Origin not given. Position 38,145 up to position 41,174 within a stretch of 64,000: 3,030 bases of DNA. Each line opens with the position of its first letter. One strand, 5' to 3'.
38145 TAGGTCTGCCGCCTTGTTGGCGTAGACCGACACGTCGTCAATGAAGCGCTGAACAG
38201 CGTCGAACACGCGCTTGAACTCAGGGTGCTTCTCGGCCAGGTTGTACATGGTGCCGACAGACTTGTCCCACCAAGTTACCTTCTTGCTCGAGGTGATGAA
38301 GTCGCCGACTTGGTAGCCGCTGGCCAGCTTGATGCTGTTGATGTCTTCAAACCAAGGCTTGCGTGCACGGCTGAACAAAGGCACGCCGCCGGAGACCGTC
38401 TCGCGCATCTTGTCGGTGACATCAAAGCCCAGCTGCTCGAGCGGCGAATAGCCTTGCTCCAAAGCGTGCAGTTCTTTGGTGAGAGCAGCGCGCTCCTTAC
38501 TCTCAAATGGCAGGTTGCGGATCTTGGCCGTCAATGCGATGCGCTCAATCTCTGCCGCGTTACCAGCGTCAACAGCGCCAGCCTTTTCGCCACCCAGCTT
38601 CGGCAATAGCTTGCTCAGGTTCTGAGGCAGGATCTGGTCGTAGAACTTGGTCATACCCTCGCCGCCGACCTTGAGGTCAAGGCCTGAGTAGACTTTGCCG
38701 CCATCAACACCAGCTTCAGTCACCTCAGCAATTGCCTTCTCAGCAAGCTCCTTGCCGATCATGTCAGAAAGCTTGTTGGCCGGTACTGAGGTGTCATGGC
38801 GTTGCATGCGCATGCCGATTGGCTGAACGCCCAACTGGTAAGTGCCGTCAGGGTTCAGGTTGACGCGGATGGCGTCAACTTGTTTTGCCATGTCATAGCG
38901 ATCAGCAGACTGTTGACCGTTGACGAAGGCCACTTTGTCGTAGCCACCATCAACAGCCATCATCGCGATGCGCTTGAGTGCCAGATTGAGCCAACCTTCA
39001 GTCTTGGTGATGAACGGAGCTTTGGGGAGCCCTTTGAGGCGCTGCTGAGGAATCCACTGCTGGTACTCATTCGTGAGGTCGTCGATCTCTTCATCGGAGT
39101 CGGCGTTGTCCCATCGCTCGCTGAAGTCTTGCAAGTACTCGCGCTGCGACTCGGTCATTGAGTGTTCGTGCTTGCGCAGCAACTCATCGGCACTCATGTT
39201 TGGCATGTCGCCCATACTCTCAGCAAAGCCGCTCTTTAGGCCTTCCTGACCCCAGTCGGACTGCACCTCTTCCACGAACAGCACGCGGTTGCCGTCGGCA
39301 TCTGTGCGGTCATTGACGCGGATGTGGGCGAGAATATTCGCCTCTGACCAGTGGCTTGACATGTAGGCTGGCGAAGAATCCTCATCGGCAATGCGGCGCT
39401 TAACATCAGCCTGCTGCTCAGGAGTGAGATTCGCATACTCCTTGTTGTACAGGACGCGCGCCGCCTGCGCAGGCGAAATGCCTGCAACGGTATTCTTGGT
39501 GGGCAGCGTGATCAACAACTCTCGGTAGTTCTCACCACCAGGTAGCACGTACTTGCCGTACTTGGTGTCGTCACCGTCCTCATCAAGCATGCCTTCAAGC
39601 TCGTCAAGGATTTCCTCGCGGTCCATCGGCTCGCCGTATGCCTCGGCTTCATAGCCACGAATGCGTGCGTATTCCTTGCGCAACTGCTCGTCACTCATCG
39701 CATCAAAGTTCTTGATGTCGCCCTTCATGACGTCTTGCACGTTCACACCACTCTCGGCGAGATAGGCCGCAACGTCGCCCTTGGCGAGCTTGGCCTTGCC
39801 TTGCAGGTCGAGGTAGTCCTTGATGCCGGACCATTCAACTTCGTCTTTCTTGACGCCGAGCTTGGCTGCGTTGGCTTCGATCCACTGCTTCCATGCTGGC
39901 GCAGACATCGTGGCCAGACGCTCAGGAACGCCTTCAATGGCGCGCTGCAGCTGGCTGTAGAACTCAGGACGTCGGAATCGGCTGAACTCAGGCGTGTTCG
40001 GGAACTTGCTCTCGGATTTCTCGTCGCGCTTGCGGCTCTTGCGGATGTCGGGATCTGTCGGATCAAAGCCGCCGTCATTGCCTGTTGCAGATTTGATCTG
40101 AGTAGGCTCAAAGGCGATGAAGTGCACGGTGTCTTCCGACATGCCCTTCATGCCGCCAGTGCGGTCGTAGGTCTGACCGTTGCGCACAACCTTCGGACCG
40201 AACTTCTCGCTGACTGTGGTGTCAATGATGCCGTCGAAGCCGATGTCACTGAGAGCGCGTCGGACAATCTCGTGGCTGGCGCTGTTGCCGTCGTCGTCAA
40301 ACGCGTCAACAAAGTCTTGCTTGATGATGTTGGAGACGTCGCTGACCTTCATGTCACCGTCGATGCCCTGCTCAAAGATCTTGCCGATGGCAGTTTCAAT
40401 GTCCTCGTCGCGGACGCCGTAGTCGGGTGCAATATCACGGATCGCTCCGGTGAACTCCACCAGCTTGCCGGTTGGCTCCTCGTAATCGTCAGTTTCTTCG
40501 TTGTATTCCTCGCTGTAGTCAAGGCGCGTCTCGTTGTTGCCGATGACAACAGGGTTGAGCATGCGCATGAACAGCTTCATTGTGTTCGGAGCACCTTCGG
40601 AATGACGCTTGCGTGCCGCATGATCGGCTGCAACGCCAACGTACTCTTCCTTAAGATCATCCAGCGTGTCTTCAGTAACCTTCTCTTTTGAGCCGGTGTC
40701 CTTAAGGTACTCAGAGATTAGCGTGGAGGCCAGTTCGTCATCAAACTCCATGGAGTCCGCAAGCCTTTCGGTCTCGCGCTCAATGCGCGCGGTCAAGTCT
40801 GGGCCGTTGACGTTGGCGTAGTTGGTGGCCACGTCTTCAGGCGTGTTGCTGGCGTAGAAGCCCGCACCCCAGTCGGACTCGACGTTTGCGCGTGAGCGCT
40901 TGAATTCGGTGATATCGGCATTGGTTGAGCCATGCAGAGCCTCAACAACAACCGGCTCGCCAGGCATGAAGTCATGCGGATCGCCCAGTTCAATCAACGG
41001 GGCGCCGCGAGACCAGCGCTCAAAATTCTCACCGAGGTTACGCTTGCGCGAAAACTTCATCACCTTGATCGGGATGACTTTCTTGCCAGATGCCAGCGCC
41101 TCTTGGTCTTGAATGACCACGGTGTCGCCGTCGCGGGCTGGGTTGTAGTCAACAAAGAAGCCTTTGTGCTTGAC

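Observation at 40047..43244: Two PARP-like (H-Y-E class) ADP-ribosyltransferase-like repeats inside the giant protein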

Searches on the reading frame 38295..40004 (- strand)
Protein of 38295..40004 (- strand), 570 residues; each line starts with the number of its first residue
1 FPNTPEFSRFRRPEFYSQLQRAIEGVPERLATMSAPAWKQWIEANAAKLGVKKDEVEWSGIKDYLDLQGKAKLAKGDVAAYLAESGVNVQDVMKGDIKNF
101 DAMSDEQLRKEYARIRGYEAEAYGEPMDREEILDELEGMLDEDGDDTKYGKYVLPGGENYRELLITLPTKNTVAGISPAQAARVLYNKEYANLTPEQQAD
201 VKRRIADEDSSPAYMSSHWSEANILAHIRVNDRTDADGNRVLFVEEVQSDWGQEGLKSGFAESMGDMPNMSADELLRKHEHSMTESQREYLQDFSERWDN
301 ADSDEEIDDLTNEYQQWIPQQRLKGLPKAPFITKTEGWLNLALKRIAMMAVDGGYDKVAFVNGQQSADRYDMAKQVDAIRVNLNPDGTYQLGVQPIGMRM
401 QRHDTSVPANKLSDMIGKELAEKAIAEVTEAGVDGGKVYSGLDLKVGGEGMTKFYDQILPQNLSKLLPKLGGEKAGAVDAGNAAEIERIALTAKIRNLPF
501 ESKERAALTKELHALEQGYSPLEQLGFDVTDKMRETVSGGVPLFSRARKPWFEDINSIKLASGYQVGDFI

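Call 82: search_protein_families(library=phrogs, proteins=[window:38295-40004:-], max_evalue=0.01)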
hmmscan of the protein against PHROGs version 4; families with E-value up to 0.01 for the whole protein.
window:38295-40004:- (570 aa): 2 families
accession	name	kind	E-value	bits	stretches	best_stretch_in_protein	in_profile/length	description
phrog_9962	-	unknown function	7e-08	33.2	1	267-302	20-57/59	-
phrog_7348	-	lysis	1.5e-06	26.4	1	221-377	1814-1960/2564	endolysin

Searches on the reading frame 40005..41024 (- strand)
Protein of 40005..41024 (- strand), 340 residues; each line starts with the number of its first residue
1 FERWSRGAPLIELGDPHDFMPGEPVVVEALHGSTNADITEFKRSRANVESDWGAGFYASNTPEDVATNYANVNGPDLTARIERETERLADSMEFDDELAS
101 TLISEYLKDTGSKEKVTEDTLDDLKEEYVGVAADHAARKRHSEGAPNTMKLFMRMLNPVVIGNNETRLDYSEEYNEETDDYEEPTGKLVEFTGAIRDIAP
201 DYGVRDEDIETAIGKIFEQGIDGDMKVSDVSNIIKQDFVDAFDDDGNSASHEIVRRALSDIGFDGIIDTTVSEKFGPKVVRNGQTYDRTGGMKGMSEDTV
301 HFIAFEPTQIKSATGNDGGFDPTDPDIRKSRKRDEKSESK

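Call 5: search_protein_families(library=pfam, proteins=[window:40047-40979:-], max_evalue=10)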
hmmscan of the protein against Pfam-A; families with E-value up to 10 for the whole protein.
window:40047-40979:- (311 aa): 2 families
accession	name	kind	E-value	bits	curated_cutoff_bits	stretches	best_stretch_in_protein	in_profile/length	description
PF18760.7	ART-PolyVal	-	2e-13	51.8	31.2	2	122-305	46-140/140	ADP-Ribosyltransferase in polyvalent proteins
PF13151.12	DUF3990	-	0.02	15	32.2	1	16-59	5-46/152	Protein of unknown function (DUF3990)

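Call 9: search_dna_similar(query=window:40047-40979:-, collection=phages, mode=protein, max_rows=25)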
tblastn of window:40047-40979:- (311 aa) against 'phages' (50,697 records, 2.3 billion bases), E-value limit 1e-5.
Records with a match: 2; places in all: 2; records where one place covers at least 80% of the query: 2.
Best place of each record, by identity: <60% 2.
By first word of the organism name: Myxococcus 1; Tunturiibacter 1.
By host as written in the record: Myxococcus sp. 1; Tunturiibacter psychrotolerans X4BP1 1.
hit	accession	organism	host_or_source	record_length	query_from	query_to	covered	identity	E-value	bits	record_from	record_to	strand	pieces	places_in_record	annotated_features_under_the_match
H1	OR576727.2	Myxococcus phage Mx1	Myxococcus sp.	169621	12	311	96%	27.5%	4e-15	82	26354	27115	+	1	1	NUDIX hydrolase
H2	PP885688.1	Tunturiibacter phage Tunturi_5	Tunturiibacter psychrotolerans X4BP1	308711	7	310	98%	26.3%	1e-10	68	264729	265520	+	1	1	MutT/NUDIX hydrolase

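Call 22: find_homologous_proteins(query=window:40047-40979:-, max_evalue=0.001)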
Query window:40047-40979:- (311 aa): 6 proteins with E <= 0.001 among 1807 candidates.
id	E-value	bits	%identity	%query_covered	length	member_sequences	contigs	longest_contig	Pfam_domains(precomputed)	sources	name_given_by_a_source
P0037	1.1e-31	129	33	98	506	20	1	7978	PF13151.13,PF18760.8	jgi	jgi:hypothetical protein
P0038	4.8e-31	127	33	98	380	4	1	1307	PF18760.8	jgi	jgi:hypothetical protein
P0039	6.8e-31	126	34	98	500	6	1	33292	PF13151.13,PF18760.8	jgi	jgi:hypothetical protein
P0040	9.5e-31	126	33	98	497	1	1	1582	PF13151.13,PF18760.8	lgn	-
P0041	6.0e-21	93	30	98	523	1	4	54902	PF18760.8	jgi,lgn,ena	jgi:hypothetical protein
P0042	1.1e-18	86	28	98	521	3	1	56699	PF18760.8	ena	-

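Call 37: predict_structure(alignment_id=A3)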
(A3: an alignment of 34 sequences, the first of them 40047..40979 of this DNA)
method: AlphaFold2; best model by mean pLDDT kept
length: 311 residues; sequences in the alignment: 34
mean_pLDDT: 86.2   pTM: 0.76
mean pLDDT of the five models: 86.2, 86.0, 82.5, 82.1, 80.9
residues with pLDDT >= 90: 150; 70-90: 136; 50-70: 23; < 50: 2
segments of 3 or more residues with pLDDT < 50: none
pLDDT, mean of each block of 10 residues (from residue 1): 71 83 78 82 90 67 78 89 91 91 92 87 70 84 93 93 94 97 97 97 90 95 91 91 97 90 80 77 92 80 70 66
secondary structure, 60 per line:
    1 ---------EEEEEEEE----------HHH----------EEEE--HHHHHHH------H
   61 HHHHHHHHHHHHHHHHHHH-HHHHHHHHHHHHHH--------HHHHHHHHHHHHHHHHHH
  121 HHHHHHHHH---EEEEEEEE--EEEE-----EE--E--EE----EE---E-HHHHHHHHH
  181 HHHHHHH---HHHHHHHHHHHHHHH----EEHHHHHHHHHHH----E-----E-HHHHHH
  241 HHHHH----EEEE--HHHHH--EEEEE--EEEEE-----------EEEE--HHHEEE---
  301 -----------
elements in order: E10-17 E41-44 H47-53 H60-79 H81-94 H103-129 E133-140 E143-146 H172-187 H191-205 H212-222 H235-245 E250-253 H256-260 E263-267 E270-274 E286-289 E295-297

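Call 45: search_solved_structures(query=A3, max_evalue=10, show_alignments=3)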
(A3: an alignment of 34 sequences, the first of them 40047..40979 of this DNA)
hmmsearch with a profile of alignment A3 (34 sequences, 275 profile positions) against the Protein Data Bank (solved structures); distinct sequences matched with E-value up to 10: 4.
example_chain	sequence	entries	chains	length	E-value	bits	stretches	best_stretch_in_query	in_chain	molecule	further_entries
9biw_A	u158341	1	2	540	0.11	15.2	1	63-128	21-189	Chelona Toxin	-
1dtp_A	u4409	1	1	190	0.16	14.6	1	63-119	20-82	DIPHTHERIA TOXIN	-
2pqf_A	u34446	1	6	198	0.34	13.6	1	38-106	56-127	Poly [ADP-ribose] polymerase 12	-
4x52_A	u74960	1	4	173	0.44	13.2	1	68-103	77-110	Zinc finger CCCH-type antiviral protein 1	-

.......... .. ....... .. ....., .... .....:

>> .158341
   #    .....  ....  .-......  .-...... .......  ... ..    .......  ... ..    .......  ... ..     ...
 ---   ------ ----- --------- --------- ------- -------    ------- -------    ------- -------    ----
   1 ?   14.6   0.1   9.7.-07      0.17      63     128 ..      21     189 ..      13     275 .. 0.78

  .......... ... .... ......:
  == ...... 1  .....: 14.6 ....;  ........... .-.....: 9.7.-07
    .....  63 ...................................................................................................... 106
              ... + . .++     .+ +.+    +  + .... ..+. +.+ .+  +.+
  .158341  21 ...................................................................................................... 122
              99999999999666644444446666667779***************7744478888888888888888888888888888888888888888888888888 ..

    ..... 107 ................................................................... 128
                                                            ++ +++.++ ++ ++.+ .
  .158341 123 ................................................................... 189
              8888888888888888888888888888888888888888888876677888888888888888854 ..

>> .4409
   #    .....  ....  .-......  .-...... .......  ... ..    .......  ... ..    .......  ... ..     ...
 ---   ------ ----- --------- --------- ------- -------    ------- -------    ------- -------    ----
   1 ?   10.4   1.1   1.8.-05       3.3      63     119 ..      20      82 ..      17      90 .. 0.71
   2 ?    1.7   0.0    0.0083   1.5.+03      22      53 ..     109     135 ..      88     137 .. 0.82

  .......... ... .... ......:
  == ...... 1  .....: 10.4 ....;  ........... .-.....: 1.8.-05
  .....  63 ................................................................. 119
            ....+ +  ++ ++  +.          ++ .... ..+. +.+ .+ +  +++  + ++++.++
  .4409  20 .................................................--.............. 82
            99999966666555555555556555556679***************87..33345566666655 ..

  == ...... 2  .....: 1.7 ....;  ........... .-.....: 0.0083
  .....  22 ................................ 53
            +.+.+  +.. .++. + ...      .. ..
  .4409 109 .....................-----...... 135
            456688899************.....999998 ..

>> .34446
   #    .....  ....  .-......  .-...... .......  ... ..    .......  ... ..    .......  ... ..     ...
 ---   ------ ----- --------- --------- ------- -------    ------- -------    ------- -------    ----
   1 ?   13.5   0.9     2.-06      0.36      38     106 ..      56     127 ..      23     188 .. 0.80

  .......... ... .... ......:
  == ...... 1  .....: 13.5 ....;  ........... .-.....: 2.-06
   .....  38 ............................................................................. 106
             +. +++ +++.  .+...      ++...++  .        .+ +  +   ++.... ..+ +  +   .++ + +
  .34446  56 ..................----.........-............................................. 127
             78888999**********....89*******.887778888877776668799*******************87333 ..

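Call 66: fold_search(model_id=the predicted structure, library=pdb)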
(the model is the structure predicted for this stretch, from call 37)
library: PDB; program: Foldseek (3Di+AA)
matches with E <= 10: 88; with E <= 0.001: 0
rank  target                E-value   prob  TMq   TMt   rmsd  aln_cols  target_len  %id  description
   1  5ng5_A                9.1e-01  0.06  0.13  0.13  17.6       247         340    8  multi-drug efflux; membrane transport; RND superfamily; Drug resistance (released 2017-04-19)
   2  7l4j_B                1.1e+00  0.04  0.12  0.10  23.0       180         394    9  Crystal structure of WT PPM1H phosphatase (released 2021-08-04)
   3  8a6x_B                1.2e+00  0.03  0.13  0.11  16.7       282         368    8  Crystal structure of a chimeric LOV-Histidine kinase SB2F1 (asymmetrical variant, trigonal form with long c axis) (released 2024-01-10)
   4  9a2v_MODEL_1_A        1.3e+00  0.06  0.13  0.11  17.3       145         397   12  Model of E. coli AcrA by in-cell photo-crosslinking MS and deep learning (released 2023-02-24)
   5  6gi3                  1.7e+00  0.08  0.14  0.20  21.3       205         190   10  Structure of Lytic Transglycosylase MltE mutant S73A from E.coli (released 2018-10-10)
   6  2f1m_A                1.7e+00  0.03  0.12  0.14  12.9       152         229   14  Conformational flexibility in the multidrug efflux system protein AcrA (released 2006-03-21)
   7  6gi4                  2.0e+00  0.07  0.14  0.20  21.3       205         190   10  Structure of Lytic Transglycosylase MltE mutant S75A from E.coli (released 2018-10-10)
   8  3p0n_A                2.2e+00  0.21  0.10  0.15   2.3        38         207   32  Human Tankyrase 2 - Catalytic PARP domain in complex with an inhibitor (released 2010-10-20)
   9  4l8j                  2.2e+00  0.02  0.11  0.11  16.3       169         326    8  Crystal structure of a Putative efflux transporter (BACEGG_01895) from Bacteroides eggerthii DSM 20697 at 2.06 A resolut (released 2013-07-03)
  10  6tg4_AAA              2.4e+00  0.23  0.11  0.16   1.7        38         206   24  Tankyrase 2 in complex with an inhibitor (OM-1700) (released 2020-07-08)
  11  2aua_B                2.5e+00  0.02  0.11  0.15  22.2       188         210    8  Structure of BC2332: A Protein of Unknown Function from Bacillus cereus (released 2005-10-11)
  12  3fpp_A                2.7e+00  0.02  0.11  0.12  19.7       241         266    9  Crystal structure of E.coli MacA (released 2009-04-28)
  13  7bu0_B                2.7e+00  0.01  0.10  0.08  28.7       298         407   10  Crystal structure of a OTU deubiquitinase in complex with Ub-PA (released 2020-11-18)
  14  7d6n_J                2.7e+00  0.01  0.07  0.04  14.0        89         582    8  Crystal structure of tick-borne encephalitis virus RNA-dependent RNA polymerase (released 2020-12-23)
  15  6v3t_A                2.8e+00  0.02  0.09  0.11  11.8       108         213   11  X-Ray Crystal Structure of Tribolium castaneum Arylalkylamine N-acyltransferase in Complex with Acetyl-CoA (released 2020-02-05)
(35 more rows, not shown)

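Call 78: get_annotated_region(hit=H1, flank=6000)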
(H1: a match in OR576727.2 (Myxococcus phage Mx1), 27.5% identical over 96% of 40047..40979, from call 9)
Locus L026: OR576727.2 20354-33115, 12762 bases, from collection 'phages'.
description: Myxococcus phage Mx1, complete genome.
organism: Myxococcus phage Mx1 (NCBI taxid 2994995)
taxonomy: Viruses; Duplodnaviria; Heunggongvirae; Uroviricota; Caudoviricetes
host: Myxococcus sp.; source: cow dung; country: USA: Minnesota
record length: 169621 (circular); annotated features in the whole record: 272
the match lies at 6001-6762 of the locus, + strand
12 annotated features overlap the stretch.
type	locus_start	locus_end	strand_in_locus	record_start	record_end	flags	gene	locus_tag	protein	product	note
CDS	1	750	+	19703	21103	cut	-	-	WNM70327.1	major capsid protein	-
CDS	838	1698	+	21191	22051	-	-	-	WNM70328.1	thymidylate synthase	-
CDS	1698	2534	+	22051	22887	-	-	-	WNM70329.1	deoxynucleoside monophosphate kinase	-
CDS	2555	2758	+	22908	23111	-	-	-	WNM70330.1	hypothetical protein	-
CDS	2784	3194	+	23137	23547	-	-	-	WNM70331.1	hypothetical protein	-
CDS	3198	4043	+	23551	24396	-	-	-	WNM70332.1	hypothetical protein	-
CDS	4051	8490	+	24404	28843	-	-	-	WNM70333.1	NUDIX hydrolase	-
CDS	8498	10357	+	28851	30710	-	-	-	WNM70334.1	kinase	-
CDS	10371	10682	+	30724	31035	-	-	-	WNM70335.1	hypothetical protein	-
CDS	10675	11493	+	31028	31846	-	-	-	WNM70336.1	hypothetical protein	-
CDS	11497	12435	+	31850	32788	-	-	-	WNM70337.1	hypothetical protein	-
CDS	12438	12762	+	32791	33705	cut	-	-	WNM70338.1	hypothetical protein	-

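Call 79: search_protein_representatives(protein=window:40047-40979:-)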
Query: 311 residues. Proteins with E-value up to 0.001 (for the whole library): 1512; up to 1e-10: 801; up to 1e-30: 238. The best 150 are listed.
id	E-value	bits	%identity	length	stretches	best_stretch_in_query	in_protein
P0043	8.3e-113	393.4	60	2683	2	2-308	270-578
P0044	2.7e-90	319.5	60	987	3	117-310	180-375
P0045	3.5e-89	315.8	58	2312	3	117-311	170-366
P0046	8.3e-89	314.6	57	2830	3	120-306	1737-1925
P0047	2.3e-87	309.8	57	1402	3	120-310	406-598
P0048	1.7e-86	307.0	55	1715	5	117-311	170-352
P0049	3.0e-82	293.0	56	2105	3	121-306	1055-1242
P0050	1.2e-80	287.8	51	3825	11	5-311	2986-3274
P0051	1.2e-70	254.9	56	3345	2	120-310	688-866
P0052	1.0e-69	251.8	54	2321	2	118-311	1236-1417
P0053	2.6e-66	240.7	54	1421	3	121-311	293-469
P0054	5.1e-66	239.7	56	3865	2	120-311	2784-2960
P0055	3.1e-65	237.1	50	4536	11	7-310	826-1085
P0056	7.6e-62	226.0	54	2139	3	121-307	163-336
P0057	1.3e-61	225.3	52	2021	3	132-310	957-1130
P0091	8.8e-47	176.6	37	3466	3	7-310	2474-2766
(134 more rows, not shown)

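Call 82: search_protein_families(library=phrogs, proteins=[window:40005-41024:-], max_evalue=0.01)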
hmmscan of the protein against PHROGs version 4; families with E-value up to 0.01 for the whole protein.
window:40005-41024:- (340 aa): 1 family
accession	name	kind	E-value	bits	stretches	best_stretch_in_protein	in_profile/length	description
phrog_30335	-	unknown function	0.00059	17.9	1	287-333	1962-2008/2900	-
